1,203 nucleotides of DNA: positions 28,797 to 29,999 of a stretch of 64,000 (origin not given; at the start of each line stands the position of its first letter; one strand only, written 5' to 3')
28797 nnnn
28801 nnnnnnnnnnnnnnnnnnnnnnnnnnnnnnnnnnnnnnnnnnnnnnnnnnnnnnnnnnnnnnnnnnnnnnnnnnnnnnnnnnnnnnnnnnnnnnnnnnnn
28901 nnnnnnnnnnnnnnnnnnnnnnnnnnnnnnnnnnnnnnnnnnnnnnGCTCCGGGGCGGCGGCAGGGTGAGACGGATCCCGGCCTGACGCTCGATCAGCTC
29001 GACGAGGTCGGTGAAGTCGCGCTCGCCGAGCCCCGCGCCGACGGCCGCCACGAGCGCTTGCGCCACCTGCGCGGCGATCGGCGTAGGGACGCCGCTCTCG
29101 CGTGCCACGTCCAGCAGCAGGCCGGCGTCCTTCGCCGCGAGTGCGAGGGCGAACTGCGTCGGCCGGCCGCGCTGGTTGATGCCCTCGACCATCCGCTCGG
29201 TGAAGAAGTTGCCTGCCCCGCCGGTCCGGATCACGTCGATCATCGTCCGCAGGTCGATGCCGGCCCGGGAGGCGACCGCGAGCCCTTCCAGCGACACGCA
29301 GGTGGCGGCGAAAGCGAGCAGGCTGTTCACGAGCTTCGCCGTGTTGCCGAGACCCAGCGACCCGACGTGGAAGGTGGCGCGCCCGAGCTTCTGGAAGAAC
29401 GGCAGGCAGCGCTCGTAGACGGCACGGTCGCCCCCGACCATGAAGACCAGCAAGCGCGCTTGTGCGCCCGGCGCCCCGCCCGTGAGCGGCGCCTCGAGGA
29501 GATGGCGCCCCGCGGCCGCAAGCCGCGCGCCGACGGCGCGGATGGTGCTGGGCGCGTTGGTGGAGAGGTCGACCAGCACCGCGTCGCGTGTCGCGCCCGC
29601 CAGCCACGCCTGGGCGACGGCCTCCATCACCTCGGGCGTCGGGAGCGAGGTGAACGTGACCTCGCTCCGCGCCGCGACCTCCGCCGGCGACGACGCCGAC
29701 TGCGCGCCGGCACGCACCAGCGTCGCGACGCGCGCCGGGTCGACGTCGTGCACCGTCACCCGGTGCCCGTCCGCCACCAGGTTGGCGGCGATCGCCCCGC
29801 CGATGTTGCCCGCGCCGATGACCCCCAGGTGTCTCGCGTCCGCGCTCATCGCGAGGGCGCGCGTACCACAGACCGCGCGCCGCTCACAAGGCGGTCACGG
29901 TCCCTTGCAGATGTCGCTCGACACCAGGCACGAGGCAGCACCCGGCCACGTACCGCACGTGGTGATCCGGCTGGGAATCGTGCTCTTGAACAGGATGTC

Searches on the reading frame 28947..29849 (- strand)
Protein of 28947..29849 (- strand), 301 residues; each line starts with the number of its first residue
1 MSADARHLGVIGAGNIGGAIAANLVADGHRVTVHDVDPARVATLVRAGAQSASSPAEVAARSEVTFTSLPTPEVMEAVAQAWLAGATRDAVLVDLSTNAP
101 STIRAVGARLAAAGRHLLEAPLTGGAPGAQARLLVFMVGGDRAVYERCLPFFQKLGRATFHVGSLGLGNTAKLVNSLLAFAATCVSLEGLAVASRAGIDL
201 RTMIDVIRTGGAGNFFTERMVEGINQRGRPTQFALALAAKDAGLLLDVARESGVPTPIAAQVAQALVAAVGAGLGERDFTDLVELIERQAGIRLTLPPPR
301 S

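Call 56: search_protein_families(library=pfam, proteins=[window:28947-29849:-], max_evalue=0.00001)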
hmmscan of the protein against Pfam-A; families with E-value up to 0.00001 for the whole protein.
window:28947-29849:- (301 aa): 4 families
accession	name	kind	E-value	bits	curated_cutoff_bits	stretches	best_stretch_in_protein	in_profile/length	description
PF03446.21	NAD_binding_2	-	2.7e-34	119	21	1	8-163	2-161/161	NAD binding domain of 6-phosphogluconate dehydrogenase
PF14833.11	NAD_binding_11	-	9e-27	94.2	30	1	166-285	1-121/122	NAD-binding of NADP-dependent 3-hydroxyisobutyrate dehydrogenase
PF03807.23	F420_oxidored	-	2.6e-11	44.4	21.6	1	8-96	2-92/94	NADP oxidoreductase coenzyme F420-dependent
PF02826.25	2-Hacid_dh_C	-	1.6e-07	31.3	25.1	1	5-96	36-127/178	D-isomer specific 2-hydroxyacid dehydrogenase, NAD binding domain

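Call 65: list_cluster_members(proteins=[window:28947-29849:-, window:42487-44766:+, window:21671-23443:+, window:27630-27998:+, window:26723-27616:+])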
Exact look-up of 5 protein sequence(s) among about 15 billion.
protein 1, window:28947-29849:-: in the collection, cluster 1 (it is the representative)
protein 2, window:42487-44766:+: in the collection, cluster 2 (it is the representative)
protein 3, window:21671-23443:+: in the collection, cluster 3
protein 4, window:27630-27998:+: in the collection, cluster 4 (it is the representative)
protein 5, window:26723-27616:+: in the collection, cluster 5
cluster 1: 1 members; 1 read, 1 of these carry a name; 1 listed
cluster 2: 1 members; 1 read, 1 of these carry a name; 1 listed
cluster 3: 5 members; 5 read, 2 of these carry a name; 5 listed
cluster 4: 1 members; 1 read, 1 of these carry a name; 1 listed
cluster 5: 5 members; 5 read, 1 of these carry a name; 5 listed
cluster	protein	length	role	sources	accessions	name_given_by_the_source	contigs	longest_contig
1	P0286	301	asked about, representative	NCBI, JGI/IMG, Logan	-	3-hydroxyisobutyrate dehydrogenase-like beta-hydroxyacid dehydrogenase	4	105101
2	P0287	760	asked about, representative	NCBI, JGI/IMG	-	ATP-dependent Clp protease ATP-binding subunit ClpA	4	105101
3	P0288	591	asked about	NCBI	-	-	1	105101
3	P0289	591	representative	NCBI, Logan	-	-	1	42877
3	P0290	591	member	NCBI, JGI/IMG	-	acyl-CoA synthetase (AMP-forming)/AMP-acid ligase II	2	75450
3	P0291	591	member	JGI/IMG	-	acyl-CoA synthetase (AMP-forming)/AMP-acid ligase II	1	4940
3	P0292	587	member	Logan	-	-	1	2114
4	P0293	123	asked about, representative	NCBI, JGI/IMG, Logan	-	4-carboxymuconolactone decarboxylase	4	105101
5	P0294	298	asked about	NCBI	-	-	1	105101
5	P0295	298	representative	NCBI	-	-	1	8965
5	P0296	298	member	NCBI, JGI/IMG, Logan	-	metal-sulfur cluster biosynthetic enzyme/rhodanese-related sulfurtransferase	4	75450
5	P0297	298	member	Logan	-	-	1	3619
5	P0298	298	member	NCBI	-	-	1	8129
